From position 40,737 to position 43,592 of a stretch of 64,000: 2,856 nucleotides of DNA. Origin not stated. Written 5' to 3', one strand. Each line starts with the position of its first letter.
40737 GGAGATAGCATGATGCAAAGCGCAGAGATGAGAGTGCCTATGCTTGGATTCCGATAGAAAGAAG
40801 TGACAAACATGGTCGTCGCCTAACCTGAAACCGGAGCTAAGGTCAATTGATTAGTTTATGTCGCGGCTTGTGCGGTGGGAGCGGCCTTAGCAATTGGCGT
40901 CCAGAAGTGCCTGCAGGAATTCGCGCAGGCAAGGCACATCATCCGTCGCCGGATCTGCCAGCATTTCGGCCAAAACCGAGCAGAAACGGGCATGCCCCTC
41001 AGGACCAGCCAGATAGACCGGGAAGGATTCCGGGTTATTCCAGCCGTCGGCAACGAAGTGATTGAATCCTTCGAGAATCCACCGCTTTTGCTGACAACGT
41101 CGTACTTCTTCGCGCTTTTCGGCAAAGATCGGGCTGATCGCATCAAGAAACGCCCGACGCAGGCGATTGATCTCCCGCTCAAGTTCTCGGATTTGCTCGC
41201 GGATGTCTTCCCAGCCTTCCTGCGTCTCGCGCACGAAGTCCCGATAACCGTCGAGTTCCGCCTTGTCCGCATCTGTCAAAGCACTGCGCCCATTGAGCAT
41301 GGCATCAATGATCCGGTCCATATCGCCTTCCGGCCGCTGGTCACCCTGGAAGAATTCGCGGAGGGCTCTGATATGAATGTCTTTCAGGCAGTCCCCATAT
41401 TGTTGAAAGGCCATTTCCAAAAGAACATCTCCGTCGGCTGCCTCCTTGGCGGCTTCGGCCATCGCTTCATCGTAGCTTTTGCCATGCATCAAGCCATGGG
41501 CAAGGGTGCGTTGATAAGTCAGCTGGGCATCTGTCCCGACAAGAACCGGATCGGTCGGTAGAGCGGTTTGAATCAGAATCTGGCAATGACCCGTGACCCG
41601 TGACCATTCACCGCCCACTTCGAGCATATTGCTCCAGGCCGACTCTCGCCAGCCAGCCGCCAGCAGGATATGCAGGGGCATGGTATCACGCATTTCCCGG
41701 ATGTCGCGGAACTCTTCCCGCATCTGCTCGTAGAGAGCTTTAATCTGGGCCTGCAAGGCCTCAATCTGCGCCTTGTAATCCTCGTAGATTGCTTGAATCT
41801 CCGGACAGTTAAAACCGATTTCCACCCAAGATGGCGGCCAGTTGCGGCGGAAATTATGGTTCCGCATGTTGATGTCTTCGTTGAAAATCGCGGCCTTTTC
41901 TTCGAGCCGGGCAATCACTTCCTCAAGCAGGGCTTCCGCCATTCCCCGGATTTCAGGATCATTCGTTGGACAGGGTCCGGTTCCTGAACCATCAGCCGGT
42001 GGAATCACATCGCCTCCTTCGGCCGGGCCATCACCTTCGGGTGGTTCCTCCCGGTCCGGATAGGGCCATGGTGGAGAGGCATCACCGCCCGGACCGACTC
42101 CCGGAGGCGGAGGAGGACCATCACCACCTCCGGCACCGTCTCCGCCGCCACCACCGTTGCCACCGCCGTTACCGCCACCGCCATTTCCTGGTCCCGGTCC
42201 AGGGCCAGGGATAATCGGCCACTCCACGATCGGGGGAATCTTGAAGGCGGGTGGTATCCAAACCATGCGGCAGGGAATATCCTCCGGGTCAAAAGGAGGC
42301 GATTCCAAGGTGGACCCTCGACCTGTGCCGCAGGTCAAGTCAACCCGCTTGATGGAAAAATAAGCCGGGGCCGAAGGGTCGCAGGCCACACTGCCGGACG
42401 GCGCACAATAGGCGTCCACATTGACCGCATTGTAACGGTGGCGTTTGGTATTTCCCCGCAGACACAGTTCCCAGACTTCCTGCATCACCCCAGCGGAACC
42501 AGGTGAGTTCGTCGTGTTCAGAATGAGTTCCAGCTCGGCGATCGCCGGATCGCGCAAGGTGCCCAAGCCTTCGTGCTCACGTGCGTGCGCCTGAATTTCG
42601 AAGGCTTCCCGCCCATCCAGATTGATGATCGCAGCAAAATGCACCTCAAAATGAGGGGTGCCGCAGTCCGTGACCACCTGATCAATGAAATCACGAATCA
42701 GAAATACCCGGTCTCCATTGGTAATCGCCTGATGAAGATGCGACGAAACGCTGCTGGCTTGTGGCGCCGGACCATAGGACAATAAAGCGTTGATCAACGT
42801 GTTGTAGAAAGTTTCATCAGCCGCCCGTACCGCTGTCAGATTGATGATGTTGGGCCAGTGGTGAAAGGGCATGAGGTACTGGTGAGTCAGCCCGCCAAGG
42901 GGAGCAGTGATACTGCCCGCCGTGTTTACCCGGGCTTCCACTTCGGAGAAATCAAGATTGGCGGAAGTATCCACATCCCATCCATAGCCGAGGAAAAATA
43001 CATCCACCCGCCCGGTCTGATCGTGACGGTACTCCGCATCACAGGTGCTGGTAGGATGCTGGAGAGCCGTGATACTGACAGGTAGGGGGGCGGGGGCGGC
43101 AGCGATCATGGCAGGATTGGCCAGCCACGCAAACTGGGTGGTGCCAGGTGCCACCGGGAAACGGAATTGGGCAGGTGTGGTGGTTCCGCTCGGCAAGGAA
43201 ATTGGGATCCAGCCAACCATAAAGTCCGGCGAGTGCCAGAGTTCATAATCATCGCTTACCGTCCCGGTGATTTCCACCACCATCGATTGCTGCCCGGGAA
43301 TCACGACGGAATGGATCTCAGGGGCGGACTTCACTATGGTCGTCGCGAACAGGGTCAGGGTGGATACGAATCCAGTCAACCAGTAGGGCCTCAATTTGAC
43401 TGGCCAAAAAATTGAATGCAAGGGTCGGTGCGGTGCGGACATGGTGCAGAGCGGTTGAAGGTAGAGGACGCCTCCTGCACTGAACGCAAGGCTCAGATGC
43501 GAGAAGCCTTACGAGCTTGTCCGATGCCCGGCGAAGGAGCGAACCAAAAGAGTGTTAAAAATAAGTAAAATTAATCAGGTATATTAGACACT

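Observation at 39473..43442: Two-gene extracytoplasmic cassette with no recognisable family, set tail-to-tail against the nuo operon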

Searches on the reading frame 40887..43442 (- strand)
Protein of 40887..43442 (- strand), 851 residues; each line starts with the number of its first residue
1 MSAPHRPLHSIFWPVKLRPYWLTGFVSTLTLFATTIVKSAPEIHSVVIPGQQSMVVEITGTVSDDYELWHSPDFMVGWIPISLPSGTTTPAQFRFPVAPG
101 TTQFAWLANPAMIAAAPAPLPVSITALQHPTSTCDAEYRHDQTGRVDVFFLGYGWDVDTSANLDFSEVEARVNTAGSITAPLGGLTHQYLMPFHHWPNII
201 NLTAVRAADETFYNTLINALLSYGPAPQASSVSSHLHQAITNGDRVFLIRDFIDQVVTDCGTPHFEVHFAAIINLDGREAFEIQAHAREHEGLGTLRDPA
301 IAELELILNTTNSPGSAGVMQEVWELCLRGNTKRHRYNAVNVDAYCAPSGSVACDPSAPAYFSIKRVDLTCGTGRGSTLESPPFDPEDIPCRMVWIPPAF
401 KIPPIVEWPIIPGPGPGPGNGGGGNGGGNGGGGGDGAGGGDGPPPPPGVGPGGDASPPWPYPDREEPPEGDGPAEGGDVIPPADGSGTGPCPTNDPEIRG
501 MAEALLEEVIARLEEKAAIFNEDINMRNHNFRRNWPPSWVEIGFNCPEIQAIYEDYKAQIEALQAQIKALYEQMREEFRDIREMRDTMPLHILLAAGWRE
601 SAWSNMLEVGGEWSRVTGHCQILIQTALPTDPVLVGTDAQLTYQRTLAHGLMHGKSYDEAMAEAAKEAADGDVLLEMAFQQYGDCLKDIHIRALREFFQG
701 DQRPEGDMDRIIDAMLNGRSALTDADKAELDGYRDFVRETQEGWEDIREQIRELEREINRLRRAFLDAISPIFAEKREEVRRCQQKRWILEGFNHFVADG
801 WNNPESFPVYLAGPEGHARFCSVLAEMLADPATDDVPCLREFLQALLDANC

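Call 3: search_protein_families(library=pfam, proteins=[window:40887-43442:-], max_evalue=1)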
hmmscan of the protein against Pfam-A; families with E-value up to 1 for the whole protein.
window:40887-43442:- (851 aa): 10 families
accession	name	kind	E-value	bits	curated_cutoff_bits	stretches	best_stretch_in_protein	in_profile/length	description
PF03938.19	OmpH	-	0.014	16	32.4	0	548-577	23-52/141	Outer membrane protein (OmpH-like)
PF18858.6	LPD39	-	0.015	15.4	27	0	550-584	122-156/198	Large polyvalent protein associated domain 39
PF04108.17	ATG17_like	-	0.056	13.3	43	0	547-593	218-268/355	Autophagy protein ATG17-like domain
PF13801.11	Metal_resist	-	0.34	11.5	29.2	0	558-588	45-75/125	Heavy-metal resistance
PF18210.6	Knl1_RWD_C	-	0.48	11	27.8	0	747-801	2-64/151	Knl1 RWD C-terminal domain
PF08663.15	HalX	-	0.55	11.1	23.2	0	553-583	37-66/68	HalX domain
PF14282.11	FlxA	-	0.69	10.5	26.3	0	556-575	47-66/101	FlxA-like protein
PF24319.2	DUF7491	-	0.82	10.4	30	0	553-588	47-82/90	Coiled-coil region of unknown function (DUF7491)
PF04977.20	DivIC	-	0.84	9.9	28.9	0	553-585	19-51/80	Septum formation initiator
PF07352.17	Phage_Mu_Gam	-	0.94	9.8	28.3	0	548-576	28-56/149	Bacteriophage Mu Gam like protein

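Call 4: search_protein_families(library=ncbifam, proteins=[window:40887-43442:-], max_evalue=1)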
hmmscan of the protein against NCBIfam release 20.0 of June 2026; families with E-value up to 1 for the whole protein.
window:40887-43442:- (851 aa): 7 families
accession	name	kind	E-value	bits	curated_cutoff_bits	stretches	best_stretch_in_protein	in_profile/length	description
NF033542.1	transpos_IS110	equivalog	0.021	14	140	0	547-582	187-223/343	IS110 family RNA-guided transposase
NF033885.1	conj_TraP_IncI1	equivalog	0.18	11.5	135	0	702-767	74-139/217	conjugal transfer protein TraP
NF045840.1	SHxHSH_motif_LP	equivalog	0.2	10.7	225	1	521-583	32-91/331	HxHSH motif-containing lipoprotein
NF045487.1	ASRP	equivalog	0.24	9.9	300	0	728-762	369-403/593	archaea-specific SMC-related protein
NF003316.0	PRK04325.1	equivalog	0.26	11.6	80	1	556-591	35-73/74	hypothetical protein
NF040738.1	nickel_Mua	equivalog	0.26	11.3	75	0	726-764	44-82/185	nickel-binding protein Mua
TIGR00293.1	TIGR00293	equivalog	0.4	10.8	53.9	0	548-574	3-29/129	prefoldin subunit alpha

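Call 5: search_solved_structures(query=window:40887-43442:-, max_evalue=1)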
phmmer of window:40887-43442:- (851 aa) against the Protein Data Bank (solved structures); distinct sequences matched with E-value up to 1: 22.
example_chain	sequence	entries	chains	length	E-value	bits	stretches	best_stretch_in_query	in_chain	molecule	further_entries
7srk_A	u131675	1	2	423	0.014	16.6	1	381-437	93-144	RPA-related protein RADX peptide,Beta-2-microglobulin,MHC class I antigen chimera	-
8tnj_A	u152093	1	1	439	0.015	16.5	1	381-437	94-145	9mer peptide,Beta-2-microglobulin,MHC class I antigen chimera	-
9c6x_A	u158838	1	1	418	0.02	16.1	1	381-437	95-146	NACHT, LRR and PYD domains-containing protein 2,Beta-2-microglobulin,MHC class I antigen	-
9c6v_A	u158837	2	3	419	0.02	16.1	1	381-437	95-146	NACHT, LRR and PYD domains-containing protein 2,Beta-2-microglobulin,MHC class I antigen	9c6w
7stg_A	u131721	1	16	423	0.02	16.1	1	381-437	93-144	RPA-related protein RADX peptide,Beta-2-microglobulin,MHC class I antigen chimera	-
7sr0_A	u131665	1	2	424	0.02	16.1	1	381-437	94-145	Protein E7 peptide,Beta-2-microglobulin,MHC class I antigen chimera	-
7sr5_A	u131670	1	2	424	0.02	16.1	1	381-437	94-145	Wilms tumor protein peptide,Beta-2-microglobulin,MHC class I antigen chimera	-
7sqp_A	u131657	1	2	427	0.02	16.1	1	381-437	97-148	Protein E7 peptide,Beta-2-microglobulin,MHC class I antigen chimera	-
7sr3_A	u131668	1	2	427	0.02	16.1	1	381-437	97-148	Protein E7 peptide,Beta-2-microglobulin,MHC class I antigen chimera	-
6d7g_A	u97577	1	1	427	0.02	16.1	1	381-437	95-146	MART1 PEPTIDE-BETA-2-MICROGLOBULIN-HLA-A*02 CHIMERA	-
7sr4_A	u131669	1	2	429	0.02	16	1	381-437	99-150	Protein E7 peptide,Beta-2-microglobulin,MHC class I antigen chimera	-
7ssh_A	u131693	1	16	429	0.02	16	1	381-437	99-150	Protein E7 peptide,Beta-2-microglobulin,MHC class I antigen chimera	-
7st3_A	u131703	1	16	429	0.02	16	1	381-437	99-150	Protein E7 peptide,Beta-2-microglobulin,MHC class I antigen chimera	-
6apn_A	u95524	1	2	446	0.021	16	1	381-437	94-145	Beta-2-microglobulin--HLA-A*0201--HPV.16 E7 peptide LLMGTLGIV chimera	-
8esa_A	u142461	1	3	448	0.022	16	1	381-437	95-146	Beta-2-microglobulin,HLA class I antigen,MAGE-A4 peptide chimera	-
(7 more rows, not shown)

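Call 7: find_homologous_proteins(query=window:40887-43442:-, max_evalue=0.001)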
Query window:40887-43442:- (851 aa): 3 proteins with E <= 0.001 among 8000 candidates.
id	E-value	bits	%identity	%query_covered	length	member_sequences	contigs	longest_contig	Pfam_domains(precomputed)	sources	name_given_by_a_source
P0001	0.0e+0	1965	100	98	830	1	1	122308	-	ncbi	-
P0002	6.2e-51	192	27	85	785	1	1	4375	-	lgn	-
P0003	1.9e-36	144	26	72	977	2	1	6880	-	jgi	-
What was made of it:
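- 41958..42317 (-): Large protein residues 376-495: Pro/Gly/Glu-rich low-complexity spacer with an embedded conserved PxxPWP motif (P458 W459 P460). It was the cause of spurious Gly-linker PDB hits (call 5) and of word saturation in the first homologue search (call 7).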

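Call 9: find_encoding_contigs(protein=P0002, flank=10000)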
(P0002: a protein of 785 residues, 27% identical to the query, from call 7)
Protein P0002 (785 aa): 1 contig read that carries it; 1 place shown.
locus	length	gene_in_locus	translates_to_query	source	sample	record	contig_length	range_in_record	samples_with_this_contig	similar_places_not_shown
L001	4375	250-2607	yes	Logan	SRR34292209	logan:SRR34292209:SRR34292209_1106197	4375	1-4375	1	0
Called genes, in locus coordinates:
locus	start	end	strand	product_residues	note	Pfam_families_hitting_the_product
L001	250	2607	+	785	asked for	-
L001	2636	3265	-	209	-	-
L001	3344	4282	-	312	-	PF03781:FGE-sulfatase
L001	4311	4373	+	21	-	?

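Call 10: find_encoding_contigs(protein=P0003, flank=10000)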
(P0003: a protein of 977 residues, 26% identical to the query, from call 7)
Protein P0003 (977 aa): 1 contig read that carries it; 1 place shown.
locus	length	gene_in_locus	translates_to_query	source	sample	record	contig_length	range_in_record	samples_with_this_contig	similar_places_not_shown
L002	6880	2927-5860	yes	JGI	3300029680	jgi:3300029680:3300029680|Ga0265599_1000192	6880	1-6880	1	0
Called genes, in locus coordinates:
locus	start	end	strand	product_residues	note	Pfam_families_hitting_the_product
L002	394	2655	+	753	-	PF10670:DUF4198 (faint), PF17789:MG4 (faint), PF02369:Big_1, PF09134:Invasin_D3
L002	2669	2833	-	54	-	PF19269:Anticodon_2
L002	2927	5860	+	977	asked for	-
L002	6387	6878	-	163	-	?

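Call 12: find_encoding_contigs(protein=P0001, flank=10000)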
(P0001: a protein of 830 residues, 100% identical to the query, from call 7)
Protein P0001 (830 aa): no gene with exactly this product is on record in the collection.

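Call 16: find_related_loci(query=A1, collection=genome_contigs, flank=10000)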
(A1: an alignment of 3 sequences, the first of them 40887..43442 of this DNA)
Query A1 (851 aa) in genome_contigs; peptide patterns used: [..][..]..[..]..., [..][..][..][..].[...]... (x = any residue, [..] = any of these).
28 stretches matched a pattern; 5 encode a relative of the query (tblastn E <= 1e-3); 5 distinct loci.
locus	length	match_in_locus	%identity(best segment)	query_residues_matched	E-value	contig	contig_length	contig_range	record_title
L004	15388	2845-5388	29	24-851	6e-80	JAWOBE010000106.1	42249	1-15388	MAG: Desulfatiglandaceae bacterium isolate BLK3-3.bin.107 k191_520776, whole genome shotgun sequence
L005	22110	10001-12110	28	154-851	1e-60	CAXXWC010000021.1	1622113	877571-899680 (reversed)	MAG: Desulfobacterales bacterium isolate 0c1ee1e2-2e93-4d1f-b680-5c09bdc3d0f4 genome assembly, contig: contig_21, whole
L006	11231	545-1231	34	136-371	1e-32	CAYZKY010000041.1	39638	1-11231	MAG TPA_asm: uncultured Verrucomicrobiota bacterium isolate SRP302895_co1_388 genome assembly, contig: NODE_1794_length_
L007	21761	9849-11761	30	131-851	3e-21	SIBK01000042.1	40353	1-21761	MAG: Pedosphaera sp. isolate Baikal-deep-G231 BACOMB-C4135, whole genome shotgun sequence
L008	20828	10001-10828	24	434-688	6e-5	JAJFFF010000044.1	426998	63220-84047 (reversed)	MAG: Planctomycetota bacterium isolate OFTM272 OFTM272_43, whole genome shotgun sequence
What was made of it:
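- Patchy distribution across three phyla (call 16). Sparse, phylum-hopping distribution of the large family (call 16).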

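Call 28: search_protein_families(library=phrogs, proteins=[window:40887-43442:-], max_evalue=1)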
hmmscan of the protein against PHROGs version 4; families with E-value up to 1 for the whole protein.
window:40887-43442:- (851 aa): 9 families
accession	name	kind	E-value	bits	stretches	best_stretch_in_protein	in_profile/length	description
phrog_6664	-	unknown function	0.0025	19.3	1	727-767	44-84/97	-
phrog_18116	-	unknown function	0.0032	18.7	1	724-766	48-90/185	-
phrog_24639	-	unknown function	0.017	16.3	1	707-740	33-66/70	-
phrog_491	-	DNA, RNA and nucleotide metabolism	0.061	14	0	548-575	44-71/176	Mu Gam-like end protection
phrog_95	-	integration and excision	0.086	12.4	0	740-781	452-495/651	integrase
phrog_5328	-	unknown function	0.12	13.9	1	724-764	19-59/101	-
phrog_3507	-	unknown function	0.16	13.5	1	713-769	38-94/102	-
phrog_4029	-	unknown function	0.16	13.3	1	504-587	50-108/144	-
phrog_10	-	head and packaging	0.18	11.6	0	548-592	295-333/752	major head protein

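Call 29: search_protein_families(library=padloc, proteins=[window:40887-43442:-], max_evalue=1)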
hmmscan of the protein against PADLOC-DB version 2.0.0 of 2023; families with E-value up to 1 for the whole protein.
window:40887-43442:- (851 aa): 3 families
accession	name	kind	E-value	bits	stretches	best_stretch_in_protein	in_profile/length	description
PDLC01663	Cas12c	-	0.0084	12.1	1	505-584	413-484/1165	CAS-V-C; effector__SPE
PDLC03863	LmuB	-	0.016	11.9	1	731-794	358-421/610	-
PDLC01664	Cas12c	-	0.026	10.3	1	508-588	424-493/1163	Cas12c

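Call 45: predict_structure(alignment_id=A5)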
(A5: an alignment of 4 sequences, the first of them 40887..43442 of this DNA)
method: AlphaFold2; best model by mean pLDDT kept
length: 851 residues; sequences in the alignment: 4
mean_pLDDT: 47.4   pTM: 0.34
mean pLDDT of the five models: 47.4, 46.9, 46.8, 46.3, 43.6
residues with pLDDT >= 90: 0; 70-90: 214; 50-70: 159; < 50: 478
segments of 3 or more residues with pLDDT < 50: 1-164, 178-192, 223-229, 250-270, 272-490, 532-540, 596-598, 604-618, 623-636, 700-702, 810-813
pLDDT, mean of each block of 10 residues (from residue 1): 20 27 27 26 27 27 30 30 29 31 28 24 19 19 23 24 50 51 34 52 66 69 47 62 57 29 33 43 36 24 26 24 22 22 25 29 23 22 22 20 21 26 27 27 30 26 25 30 39 66 83 79 65 43 74 84 84 70 59 50 44 43 41 48 71 76 80 73 73 63 62 69 70 70 76 82 80 78 81 77 60 58 83 78 76 67
secondary structure, 60 per line:
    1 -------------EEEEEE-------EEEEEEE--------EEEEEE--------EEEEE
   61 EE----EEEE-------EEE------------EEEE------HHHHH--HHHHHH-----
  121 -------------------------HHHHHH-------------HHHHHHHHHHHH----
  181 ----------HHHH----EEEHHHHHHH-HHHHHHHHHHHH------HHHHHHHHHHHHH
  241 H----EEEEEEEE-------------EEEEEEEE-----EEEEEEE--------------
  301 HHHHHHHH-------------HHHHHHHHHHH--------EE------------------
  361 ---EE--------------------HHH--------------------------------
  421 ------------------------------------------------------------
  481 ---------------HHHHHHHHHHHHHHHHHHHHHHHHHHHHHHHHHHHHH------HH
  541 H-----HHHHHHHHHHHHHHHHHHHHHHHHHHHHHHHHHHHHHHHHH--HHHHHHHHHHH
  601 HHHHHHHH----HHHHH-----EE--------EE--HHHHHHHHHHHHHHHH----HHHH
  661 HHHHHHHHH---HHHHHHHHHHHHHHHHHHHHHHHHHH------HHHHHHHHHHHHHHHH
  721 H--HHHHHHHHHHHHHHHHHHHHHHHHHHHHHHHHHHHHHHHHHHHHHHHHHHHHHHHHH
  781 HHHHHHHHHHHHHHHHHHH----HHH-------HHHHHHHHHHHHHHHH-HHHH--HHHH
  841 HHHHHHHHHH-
elements in order (helices of 4 or more, strands of 3 or more residues): E14-19 E27-33 E42-47 E56-62 E67-70 E78-80 E93-96 H103-107 H110-115 H146-151 H165-176 H191-194 E199-201 H202-208 H210-221 H228-241 E246-253 E267-274 E280-286 H301-308 H322-332 H496-532 H547-587 H590-608 H613-617 H637-652 H657-669 H673-698 H705-721 H724-799 H814-829 H831-834 H837-850
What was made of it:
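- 43038..43322 (-): Large protein residues 41-135: variable, beta-rich N-terminal region, possibly Ig-like. AF2 predicts strands at low confidence (call 45).
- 40890..41957 (-): Large protein residues 496-851: conserved all-helical C-terminal domain with conserved cysteines (C620, C685, C821; C851 in 6 of 7), ending in ..NC. AF2 predicts long helices at pLDDT 65-84 (call 45).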

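Call 51: search_protein_families(library=pfam, alignment_id=A3, max_evalue=0.01)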
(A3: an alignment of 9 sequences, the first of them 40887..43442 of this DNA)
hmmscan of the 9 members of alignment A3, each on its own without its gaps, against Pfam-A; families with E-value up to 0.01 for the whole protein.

A. member 1, window:40887-43442:- (851 aa): 0 families

B. families by the number of members that match (of 9 scanned): 3 families
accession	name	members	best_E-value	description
PF13205.12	Big_5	3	1.2e-12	Bacterial Ig-like domain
PF18998.6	Flg_new_2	1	2.3e-05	Divergent InlB B-repeat domain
PF14362.11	DUF4407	1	0.0051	Domain of unknown function (DUF4407)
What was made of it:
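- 43038..43322 (-): Three of 9 relatives hit Big_5 here and L004 hits Flg_new_2, but the window protein hits nothing (call 51).
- On Big_5 Ig-like domain (PF13205) for the large protein's N-terminus: Hits in 3 of 9 relatives (calls 3, 51).
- On Polymorphic toxin / effector-immunity pair: No such Pfam or NCBIfam domains (calls 3, 4, 51).
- On Clan CD cysteine peptidases (caspase, legumain, gingipain type) for the large protein's core domain: However, the His is not followed by Gly, there are no C11, C13, C14 or C25 HMM hits (calls 3, 51), and the model of this domain is below pLDDT 50.
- Checked: The Ig-like start is only indirectly supported: Big_5 matches 3 of 9 relatives but not the window protein (call 51).
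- No trafficking domain (RHS, PAAR, TPS, LXG) was found (calls 3, 4, 51).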
